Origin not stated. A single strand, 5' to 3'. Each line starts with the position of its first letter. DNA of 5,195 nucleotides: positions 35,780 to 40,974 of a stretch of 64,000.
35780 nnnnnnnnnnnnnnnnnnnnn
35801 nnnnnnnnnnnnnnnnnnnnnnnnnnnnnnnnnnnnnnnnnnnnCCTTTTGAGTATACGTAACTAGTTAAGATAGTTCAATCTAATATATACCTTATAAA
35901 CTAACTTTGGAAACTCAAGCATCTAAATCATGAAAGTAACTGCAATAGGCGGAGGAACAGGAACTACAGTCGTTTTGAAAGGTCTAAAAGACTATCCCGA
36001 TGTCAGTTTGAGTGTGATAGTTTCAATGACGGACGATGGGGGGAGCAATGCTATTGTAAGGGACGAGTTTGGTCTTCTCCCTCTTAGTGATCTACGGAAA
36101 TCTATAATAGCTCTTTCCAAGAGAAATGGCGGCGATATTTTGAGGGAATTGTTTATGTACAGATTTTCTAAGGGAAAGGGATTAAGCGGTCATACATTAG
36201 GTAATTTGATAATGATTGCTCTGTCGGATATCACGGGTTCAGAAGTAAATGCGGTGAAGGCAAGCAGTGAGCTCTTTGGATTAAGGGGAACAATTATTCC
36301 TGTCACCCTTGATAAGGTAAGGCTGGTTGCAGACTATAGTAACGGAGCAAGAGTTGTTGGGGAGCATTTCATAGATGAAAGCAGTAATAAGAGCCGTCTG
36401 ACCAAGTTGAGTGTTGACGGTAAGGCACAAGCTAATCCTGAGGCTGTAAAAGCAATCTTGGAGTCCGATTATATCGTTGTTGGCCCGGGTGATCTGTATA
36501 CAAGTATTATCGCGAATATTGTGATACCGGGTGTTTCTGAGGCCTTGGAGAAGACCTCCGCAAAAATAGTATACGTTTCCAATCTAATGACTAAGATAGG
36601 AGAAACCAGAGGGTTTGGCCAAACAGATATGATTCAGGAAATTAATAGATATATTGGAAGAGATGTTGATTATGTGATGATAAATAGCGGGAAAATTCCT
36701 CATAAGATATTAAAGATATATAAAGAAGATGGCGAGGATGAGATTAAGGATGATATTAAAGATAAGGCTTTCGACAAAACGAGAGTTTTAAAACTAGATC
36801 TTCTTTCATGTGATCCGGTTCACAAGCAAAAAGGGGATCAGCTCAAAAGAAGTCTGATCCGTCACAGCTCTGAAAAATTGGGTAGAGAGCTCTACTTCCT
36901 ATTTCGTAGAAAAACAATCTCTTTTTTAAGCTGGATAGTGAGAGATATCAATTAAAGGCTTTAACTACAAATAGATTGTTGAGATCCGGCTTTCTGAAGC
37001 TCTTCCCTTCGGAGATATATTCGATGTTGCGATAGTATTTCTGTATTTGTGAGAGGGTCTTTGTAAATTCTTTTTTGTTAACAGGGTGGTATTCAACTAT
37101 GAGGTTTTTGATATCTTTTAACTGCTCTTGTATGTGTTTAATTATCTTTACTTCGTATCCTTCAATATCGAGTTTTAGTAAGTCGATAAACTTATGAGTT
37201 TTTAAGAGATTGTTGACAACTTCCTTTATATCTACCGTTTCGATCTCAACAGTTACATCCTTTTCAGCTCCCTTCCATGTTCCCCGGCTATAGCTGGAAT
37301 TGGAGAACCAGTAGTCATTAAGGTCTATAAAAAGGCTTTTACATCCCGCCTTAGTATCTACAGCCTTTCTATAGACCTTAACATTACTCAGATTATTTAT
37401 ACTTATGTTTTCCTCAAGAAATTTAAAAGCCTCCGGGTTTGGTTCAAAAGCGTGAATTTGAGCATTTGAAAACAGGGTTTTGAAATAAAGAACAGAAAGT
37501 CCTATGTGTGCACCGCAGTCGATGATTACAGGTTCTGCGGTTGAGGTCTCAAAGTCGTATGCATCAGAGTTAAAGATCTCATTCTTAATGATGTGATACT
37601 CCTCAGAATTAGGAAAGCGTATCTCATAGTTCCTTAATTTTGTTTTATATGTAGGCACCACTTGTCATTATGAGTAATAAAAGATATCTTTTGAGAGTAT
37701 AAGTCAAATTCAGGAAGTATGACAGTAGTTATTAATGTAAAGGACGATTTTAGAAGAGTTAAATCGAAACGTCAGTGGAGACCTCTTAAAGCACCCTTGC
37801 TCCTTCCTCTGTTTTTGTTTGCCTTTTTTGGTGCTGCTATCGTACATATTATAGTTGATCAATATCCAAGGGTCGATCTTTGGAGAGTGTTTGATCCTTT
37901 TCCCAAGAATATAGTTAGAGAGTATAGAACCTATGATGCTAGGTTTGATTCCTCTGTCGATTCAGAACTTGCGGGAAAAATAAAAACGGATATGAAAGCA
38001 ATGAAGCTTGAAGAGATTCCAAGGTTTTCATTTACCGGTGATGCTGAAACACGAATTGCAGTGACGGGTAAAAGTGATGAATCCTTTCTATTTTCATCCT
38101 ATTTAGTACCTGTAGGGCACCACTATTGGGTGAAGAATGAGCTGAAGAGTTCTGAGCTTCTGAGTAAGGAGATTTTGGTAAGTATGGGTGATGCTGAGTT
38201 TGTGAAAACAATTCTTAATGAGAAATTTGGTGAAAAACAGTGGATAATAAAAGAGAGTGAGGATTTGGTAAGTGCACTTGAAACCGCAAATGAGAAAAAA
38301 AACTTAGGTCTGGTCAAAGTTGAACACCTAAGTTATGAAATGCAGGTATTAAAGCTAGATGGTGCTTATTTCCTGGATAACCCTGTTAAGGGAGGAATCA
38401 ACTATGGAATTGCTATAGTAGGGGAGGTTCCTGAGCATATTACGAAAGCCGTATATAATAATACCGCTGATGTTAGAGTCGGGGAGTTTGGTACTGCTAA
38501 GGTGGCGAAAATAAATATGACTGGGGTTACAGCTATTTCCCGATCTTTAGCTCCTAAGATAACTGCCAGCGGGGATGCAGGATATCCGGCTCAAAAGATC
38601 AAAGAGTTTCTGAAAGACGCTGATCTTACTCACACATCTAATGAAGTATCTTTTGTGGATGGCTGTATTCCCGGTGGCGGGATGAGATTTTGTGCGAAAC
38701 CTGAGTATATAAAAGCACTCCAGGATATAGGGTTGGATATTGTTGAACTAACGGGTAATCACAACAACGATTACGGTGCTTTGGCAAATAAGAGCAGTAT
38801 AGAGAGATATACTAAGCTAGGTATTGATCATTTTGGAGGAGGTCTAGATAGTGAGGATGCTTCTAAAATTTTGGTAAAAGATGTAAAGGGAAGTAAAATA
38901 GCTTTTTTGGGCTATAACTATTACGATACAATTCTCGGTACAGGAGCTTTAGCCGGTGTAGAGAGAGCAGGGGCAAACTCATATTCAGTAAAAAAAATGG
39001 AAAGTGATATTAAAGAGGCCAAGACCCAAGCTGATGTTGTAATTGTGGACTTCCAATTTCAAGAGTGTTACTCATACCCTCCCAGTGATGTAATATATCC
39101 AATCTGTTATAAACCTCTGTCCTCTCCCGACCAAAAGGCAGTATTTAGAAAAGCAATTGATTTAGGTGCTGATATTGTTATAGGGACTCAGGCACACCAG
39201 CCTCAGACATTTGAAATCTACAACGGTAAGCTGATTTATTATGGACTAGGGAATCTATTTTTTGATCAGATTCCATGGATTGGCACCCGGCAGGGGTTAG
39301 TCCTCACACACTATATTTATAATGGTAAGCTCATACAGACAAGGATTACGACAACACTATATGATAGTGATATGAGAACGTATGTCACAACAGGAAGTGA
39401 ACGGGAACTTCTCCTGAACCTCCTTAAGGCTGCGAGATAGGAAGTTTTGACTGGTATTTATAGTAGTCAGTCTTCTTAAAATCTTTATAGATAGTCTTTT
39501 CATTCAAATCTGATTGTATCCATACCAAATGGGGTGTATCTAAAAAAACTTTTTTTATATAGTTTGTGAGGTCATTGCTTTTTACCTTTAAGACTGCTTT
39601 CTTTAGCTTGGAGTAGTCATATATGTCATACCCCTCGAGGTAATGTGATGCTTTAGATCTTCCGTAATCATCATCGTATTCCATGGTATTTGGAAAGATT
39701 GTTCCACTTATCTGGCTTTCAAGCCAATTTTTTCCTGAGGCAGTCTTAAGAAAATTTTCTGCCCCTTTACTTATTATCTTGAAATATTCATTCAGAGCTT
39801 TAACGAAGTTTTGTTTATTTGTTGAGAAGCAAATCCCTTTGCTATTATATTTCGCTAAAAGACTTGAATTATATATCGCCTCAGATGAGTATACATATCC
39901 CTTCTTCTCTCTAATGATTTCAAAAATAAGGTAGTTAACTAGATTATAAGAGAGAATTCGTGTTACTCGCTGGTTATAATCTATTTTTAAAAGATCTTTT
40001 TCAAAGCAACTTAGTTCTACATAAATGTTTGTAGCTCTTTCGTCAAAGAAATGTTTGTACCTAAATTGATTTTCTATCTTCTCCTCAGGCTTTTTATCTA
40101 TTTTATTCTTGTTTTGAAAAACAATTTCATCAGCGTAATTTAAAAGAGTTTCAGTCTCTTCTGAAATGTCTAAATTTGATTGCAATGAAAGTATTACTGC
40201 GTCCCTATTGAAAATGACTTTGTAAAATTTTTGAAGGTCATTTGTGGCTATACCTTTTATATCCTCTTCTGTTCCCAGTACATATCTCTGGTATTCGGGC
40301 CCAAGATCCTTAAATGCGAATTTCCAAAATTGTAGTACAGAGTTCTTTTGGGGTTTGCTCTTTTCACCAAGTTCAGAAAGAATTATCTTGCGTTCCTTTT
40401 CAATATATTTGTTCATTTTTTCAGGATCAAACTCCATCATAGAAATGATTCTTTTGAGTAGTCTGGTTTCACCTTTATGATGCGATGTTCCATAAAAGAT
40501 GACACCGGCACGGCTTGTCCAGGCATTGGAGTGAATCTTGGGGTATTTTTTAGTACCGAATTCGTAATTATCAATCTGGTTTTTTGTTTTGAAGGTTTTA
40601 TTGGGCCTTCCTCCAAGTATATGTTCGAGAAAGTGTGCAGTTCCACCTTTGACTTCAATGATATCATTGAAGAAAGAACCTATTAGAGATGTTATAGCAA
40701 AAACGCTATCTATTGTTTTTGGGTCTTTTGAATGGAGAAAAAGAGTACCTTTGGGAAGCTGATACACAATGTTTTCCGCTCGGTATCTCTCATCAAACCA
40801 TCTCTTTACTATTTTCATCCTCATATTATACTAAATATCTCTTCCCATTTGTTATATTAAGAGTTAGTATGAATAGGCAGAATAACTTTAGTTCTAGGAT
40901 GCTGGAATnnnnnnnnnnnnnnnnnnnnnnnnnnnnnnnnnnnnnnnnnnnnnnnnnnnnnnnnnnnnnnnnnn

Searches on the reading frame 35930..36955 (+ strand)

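Call 12: search_protein_families(library=pfam, proteins=[window:35930-36955:+])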
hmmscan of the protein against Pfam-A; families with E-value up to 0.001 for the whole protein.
window:35930-36955:+ (341 aa): 1 family
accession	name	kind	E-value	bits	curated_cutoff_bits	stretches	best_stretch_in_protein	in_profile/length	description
PF01933.23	CofD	-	3.2e-79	266.6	30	1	3-288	1-286/290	2-phospho-L-lactate transferase CofD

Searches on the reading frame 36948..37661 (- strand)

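Call 23: search_protein_families(library=pfam, proteins=[window:36948-37661:-])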
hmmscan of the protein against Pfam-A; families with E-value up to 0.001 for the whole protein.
window:36948-37661:- (237 aa): 3 families
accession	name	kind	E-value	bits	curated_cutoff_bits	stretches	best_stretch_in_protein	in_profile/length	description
PF05050.19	Methyltransf_21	-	7e-18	65.8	22.7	1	48-205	1-161/173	Methyltransferase FkbM domain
PF02475.24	TRM5-TYW2_MTfase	-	9.7e-06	26.1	28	1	43-94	37-88/164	TRM5/TYW2 methyltransferase domain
PF13308.11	YARHG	-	9.7e-05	22.7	27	0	193-231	12-50/85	YARHG domain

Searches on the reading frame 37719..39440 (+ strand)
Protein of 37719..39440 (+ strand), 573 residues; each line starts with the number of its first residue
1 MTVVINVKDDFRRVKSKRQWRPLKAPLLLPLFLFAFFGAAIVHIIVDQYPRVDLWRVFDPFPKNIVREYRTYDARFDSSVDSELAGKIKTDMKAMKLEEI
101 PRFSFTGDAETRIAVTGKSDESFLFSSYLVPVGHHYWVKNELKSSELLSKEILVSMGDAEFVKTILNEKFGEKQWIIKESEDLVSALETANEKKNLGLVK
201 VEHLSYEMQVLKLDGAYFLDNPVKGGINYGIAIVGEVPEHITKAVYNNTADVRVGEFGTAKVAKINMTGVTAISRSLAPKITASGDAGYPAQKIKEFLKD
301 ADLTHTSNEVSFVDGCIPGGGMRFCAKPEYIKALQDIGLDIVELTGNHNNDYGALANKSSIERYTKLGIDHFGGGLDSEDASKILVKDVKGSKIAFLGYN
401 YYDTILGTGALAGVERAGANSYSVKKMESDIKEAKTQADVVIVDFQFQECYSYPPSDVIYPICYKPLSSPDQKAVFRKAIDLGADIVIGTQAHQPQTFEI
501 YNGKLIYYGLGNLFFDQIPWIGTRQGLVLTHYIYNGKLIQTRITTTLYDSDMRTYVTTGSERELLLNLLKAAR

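Call 23: search_protein_families(library=pfam, proteins=[window:37719-39440:+])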
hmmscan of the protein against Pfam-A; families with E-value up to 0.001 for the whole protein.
window:37719-39440:+ (573 aa): 1 family
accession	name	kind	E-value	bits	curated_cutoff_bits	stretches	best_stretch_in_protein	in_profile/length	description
PF09587.15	PGA_cap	-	3.9e-44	151.5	27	1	265-517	2-255/255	Bacterial capsule synthesis protein PGA_cap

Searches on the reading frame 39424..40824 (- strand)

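Call 23: search_protein_families(library=pfam, proteins=[window:39424-40824:-])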
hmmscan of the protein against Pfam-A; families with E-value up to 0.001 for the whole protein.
window:39424-40824:- (466 aa): 1 family
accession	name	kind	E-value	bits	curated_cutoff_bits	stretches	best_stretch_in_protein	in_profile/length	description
PF05193.26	Peptidase_M16_C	-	3.6e-07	30.6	23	1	195-356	5-166/181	Peptidase M16 inactive domain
